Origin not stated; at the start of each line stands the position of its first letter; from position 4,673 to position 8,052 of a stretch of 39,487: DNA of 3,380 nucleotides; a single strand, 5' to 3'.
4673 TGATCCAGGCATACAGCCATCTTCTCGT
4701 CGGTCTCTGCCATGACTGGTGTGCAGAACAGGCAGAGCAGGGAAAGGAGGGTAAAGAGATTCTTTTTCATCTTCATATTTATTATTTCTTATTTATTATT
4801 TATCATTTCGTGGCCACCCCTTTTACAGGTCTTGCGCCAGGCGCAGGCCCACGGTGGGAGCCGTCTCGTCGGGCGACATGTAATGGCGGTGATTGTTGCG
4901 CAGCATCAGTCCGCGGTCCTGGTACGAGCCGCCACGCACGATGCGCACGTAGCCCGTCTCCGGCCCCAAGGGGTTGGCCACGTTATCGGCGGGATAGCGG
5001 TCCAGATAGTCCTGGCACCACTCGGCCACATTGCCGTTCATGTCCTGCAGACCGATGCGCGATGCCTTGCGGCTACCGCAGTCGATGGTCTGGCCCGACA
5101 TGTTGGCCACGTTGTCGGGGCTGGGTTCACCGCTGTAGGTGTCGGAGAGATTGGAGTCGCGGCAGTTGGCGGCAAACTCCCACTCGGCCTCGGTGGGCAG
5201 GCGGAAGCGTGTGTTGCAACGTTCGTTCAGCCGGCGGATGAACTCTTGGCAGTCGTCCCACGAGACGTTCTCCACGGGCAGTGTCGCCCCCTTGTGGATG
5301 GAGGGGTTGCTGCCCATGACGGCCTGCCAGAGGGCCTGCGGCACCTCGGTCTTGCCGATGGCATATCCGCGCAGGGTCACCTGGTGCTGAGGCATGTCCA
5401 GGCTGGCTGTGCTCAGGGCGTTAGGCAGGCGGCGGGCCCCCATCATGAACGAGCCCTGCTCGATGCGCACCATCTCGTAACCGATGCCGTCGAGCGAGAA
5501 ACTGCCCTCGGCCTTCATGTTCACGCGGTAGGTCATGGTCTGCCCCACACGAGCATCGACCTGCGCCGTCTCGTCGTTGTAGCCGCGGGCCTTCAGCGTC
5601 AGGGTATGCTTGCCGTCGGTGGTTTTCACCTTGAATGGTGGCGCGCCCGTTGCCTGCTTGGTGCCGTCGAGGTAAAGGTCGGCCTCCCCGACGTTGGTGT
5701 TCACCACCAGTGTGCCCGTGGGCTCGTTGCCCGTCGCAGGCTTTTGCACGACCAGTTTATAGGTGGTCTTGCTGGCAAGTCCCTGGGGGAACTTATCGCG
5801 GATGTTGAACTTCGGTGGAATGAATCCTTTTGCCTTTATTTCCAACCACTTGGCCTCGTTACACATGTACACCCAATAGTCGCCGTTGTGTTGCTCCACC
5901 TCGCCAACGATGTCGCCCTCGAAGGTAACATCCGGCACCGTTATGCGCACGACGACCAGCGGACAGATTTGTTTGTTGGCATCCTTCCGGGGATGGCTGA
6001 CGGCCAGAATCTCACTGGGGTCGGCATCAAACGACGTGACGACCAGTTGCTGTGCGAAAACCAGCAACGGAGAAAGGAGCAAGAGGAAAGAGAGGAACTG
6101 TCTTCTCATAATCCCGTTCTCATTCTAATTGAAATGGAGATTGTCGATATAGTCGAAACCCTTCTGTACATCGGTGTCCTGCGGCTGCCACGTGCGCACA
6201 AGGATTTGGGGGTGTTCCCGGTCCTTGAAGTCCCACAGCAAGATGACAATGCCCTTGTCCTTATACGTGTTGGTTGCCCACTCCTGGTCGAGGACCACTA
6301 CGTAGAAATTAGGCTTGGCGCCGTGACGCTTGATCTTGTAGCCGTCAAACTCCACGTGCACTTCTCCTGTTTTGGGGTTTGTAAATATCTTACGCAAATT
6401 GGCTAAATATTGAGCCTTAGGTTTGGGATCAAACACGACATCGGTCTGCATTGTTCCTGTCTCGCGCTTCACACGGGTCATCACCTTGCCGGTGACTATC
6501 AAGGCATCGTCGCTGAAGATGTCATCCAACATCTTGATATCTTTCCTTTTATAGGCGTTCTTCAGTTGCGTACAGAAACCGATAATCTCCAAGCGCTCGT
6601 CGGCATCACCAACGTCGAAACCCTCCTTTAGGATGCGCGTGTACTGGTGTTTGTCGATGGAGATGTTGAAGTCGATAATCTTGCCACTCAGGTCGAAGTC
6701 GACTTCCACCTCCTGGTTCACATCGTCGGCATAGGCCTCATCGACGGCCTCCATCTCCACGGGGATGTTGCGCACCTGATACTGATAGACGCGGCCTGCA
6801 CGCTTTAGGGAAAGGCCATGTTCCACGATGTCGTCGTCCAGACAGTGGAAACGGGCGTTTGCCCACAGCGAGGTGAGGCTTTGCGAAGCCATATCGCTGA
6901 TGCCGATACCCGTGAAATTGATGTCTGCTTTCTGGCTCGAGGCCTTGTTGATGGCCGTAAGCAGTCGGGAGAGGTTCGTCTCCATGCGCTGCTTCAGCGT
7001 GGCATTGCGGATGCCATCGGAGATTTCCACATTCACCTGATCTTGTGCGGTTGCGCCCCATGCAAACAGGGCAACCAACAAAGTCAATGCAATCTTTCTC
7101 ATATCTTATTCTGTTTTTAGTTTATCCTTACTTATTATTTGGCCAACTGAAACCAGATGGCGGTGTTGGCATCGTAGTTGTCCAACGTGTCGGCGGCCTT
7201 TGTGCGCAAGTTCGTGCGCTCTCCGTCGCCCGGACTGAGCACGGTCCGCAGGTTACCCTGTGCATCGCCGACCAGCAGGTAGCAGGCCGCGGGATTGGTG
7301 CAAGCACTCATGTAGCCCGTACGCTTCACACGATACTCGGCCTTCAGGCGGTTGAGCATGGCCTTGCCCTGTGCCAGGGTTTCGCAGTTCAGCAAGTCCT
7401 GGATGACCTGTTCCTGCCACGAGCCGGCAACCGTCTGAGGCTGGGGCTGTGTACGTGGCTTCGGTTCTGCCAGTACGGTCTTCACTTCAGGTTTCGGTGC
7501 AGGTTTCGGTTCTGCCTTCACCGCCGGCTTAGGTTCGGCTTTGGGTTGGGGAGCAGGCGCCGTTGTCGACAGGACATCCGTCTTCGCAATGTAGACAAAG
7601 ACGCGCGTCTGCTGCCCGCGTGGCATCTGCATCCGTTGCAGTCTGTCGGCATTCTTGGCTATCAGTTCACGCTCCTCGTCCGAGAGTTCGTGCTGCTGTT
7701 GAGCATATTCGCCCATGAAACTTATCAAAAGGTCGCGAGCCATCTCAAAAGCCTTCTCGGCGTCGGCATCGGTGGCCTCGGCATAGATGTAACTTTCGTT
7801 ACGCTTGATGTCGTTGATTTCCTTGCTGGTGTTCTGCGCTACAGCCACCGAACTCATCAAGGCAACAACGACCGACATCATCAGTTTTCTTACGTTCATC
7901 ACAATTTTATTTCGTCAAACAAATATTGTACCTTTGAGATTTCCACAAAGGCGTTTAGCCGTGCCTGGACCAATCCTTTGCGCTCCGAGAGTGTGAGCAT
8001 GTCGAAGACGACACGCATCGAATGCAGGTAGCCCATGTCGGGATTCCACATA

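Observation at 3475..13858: Nine-gene operon built around a giant tubulin/FtsZ-superfamily GTPase with a predicted trans-envelope partner set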

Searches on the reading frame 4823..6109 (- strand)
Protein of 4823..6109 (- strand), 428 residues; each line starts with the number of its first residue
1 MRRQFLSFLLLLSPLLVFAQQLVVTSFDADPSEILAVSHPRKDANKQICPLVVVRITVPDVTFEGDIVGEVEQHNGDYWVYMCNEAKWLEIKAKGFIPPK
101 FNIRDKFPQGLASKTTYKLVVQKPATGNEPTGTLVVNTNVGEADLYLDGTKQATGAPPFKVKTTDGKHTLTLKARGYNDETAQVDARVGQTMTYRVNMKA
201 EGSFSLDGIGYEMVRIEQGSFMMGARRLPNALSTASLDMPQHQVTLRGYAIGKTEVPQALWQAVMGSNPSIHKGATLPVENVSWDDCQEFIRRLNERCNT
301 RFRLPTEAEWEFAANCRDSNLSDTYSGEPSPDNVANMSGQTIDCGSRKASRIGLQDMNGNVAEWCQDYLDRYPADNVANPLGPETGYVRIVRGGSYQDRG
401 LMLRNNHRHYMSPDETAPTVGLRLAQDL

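Call 5: search_protein_families(library=pfam, proteins=[window:4823-6109:-], max_evalue=0.1)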
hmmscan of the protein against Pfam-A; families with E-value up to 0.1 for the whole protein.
window:4823-6109:- (428 aa): 4 families
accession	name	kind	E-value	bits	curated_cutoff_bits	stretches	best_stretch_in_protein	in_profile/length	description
PF03781.23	FGE-sulfatase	-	1.4e-35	123.6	23.3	1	212-425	4-254/255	Sulfatase-modifying factor enzyme 1-like domain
PF08308.17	PEGA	-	3.7e-08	33.6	20.8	1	132-198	2-67/71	PEGA domain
PF20557.3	DnaT_2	-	0.06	13.7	27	0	233-277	66-110/168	Putative DnaT-like ssDNA binding protein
PF07550.17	Shr-like_HID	-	0.071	14.1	22.3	0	163-183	58-78/82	Heme-binding protein Shr-like, Hb-interacting domain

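Call 6: search_protein_families(library=padloc, proteins=[window:4823-6109:-], max_evalue=0.1)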
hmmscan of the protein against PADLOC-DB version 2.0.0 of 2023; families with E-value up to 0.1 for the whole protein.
window:4823-6109:- (428 aa): 0 families

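Call 8: search_protein_families(library=ncbifam, proteins=[window:4823-6109:-], max_evalue=0.01)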
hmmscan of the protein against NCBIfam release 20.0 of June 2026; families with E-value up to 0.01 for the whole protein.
window:4823-6109:- (428 aa): 8 families
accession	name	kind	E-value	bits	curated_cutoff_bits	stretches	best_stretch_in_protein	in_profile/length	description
TIGR03525.2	GldK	equivalog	3e-19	69.6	350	1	294-427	248-406/408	T9SS ring complex lipoprotein PorK/GldK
TIGR03440.2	egtB_TIGR03440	equivalog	1.5e-14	53.9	360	1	302-425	293-413/413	ergothioneine biosynthesis protein EgtB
NF051459.1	pyoverdine_PvdO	equivalog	3e-12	46.2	500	1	265-428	106-280/280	dihydropyoverdine dehydrogenase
TIGR02171.1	Fb_sc_TIGR02171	subfamily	1.4e-10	39.8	544.35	1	301-408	158-260/912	TIGR02171 family lipoprotein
TIGR03524.1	GldJ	equivalog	1.2e-09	37.4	458.2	1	290-316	252-278/559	gliding motility lipoprotein GldJ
NF041186.1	SenA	equivalog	7.1e-09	35.5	420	1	276-425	270-381/382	selenoneine synthase SenA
TIGR04344.1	ovoA_Nterm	equivalog_domain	1.7e-05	23.9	400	1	278-377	297-392/444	5-histidylcysteine sulfoxide synthase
TIGR03530.1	GldJ_short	equivalog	3.9e-05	22.7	382.9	0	387-425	351-389/396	gliding motility lipoprotein GldJ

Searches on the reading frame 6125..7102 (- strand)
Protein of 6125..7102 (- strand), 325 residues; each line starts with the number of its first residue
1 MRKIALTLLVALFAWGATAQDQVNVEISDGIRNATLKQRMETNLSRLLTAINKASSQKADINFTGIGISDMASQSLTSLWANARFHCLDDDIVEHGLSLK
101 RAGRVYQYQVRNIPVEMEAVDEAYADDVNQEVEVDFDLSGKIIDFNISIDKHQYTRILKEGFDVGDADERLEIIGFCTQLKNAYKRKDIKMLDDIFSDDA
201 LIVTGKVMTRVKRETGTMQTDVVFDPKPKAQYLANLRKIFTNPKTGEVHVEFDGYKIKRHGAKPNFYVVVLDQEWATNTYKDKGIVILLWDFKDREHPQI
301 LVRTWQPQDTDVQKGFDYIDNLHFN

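Call 5: search_protein_families(library=pfam, proteins=[window:6125-7102:-], max_evalue=0.1)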
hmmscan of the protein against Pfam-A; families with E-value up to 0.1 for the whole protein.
window:6125-7102:- (325 aa): 0 families

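Call 6: search_protein_families(library=padloc, proteins=[window:6125-7102:-], max_evalue=0.1)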
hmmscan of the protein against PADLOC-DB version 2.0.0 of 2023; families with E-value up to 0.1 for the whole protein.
window:6125-7102:- (325 aa): 0 families

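Call 8: search_protein_families(library=ncbifam, proteins=[window:6125-7102:-], max_evalue=0.01)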
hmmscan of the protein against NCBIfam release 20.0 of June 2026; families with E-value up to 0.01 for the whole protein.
window:6125-7102:- (325 aa): 0 families

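Call 59: search_solved_structures(query=A4, max_evalue=1)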
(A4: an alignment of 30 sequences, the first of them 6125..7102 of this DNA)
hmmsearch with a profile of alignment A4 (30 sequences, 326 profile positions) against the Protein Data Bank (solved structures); distinct sequences matched with E-value up to 1: 1.
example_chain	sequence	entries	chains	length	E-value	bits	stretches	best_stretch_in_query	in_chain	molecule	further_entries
2r4i_A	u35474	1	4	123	0.56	12.3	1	167-232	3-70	Uncharacterized protein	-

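Call 61: search_protein_families(library=pfam, alignment_id=A4, max_evalue=0.1)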
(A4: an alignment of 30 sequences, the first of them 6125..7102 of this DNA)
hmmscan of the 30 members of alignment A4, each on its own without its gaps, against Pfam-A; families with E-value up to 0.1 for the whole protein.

A. member 1, window:6125-7102:- (325 aa): 0 families

B. families by the number of members that match (of 30 scanned): 12 families
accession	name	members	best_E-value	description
PF14534.12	DUF4440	23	0.00013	Domain of unknown function (DUF4440)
PF24125.1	Cds6_C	15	1.1e-05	Cds6 C-terminal NTF2-like domain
PF13474.12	SnoaL_3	9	0.0059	SnoaL-like domain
PF12680.13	SnoaL_2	2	0.018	SnoaL-like domain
PF06819.16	Arc_PepC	2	0.036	Archaeal Peptidase A24 C-terminal Domain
PF22755.2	E217_gp28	1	0.002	E217 collar protein gp28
PF12642.13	TpcC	1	0.0021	Conjugative transposon protein TcpC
PF17974.7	GalBD_like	1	0.0062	Galactose-binding domain-like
PF19420.4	DDAH_eukar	1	0.045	N,N dimethylarginine dimethylhydrolase, eukaryotic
PF10074.15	RovC_DNA-bd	1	0.059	T6SS, Transcription factor, DNA binding domain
PF22819.2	TcaA_5th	1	0.068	TcaA protein NTF2-like domain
PF17222.9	Peptidase_C107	1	0.081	Viral cysteine endopeptidase C107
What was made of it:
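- Checked: At family or structure level, gene 6 has an NTF2-like DUF4440 domain (23 of 30 orthologues, call 61).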

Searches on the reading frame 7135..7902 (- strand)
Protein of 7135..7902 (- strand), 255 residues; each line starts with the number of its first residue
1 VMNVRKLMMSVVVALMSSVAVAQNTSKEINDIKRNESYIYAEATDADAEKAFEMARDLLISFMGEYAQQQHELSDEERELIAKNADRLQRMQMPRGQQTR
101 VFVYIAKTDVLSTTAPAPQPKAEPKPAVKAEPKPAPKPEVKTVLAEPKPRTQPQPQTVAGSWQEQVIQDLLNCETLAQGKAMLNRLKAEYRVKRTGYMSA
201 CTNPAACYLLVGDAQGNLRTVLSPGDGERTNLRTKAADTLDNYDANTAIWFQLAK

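Call 5: search_protein_families(library=pfam, proteins=[window:7135-7902:-], max_evalue=0.1)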
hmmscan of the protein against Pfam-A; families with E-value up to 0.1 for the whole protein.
window:7135-7902:- (255 aa): 1 family
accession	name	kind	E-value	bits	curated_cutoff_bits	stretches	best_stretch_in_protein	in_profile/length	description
PF05887.16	Trypan_PARP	-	0.0039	17.6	100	1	116-156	59-110/134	Procyclic acidic repetitive protein (PARP)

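Call 6: search_protein_families(library=padloc, proteins=[window:7135-7902:-], max_evalue=0.1)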
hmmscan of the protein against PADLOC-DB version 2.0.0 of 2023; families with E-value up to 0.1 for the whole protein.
window:7135-7902:- (255 aa): 0 families

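Call 8: search_protein_families(library=ncbifam, proteins=[window:7135-7902:-], max_evalue=0.01)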
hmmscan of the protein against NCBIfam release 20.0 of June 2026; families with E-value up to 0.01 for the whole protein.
window:7135-7902:- (255 aa): 3 families
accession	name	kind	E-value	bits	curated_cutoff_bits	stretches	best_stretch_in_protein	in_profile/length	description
NF008083.0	PRK10819.1-4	equivalog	0.00018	21.6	448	1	93-175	38-119/239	TonB system transport protein TonB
NF008084.0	PRK10819.1-5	equivalog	0.00026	21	315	1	89-156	37-103/249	TonB system transport protein TonB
NF033839.1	PspC_subgroup_2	exception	0.0046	15.9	500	1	116-157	363-404/557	pneumococcal surface protein PspC, LPXTG-anchored form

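Call 60: search_solved_structures(query=A5, max_evalue=1)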
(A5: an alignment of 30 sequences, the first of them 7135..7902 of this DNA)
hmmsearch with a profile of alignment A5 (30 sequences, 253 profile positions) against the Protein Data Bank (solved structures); distinct sequences matched with E-value up to 1: 2.
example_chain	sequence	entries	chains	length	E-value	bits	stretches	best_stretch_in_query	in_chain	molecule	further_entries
4kzs_A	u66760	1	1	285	0.078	15.7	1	27-88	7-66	LPP20 lipofamily protein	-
8uf0_A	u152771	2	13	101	0.78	12.4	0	43-107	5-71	T33-ml23-redesigned-CutA-fold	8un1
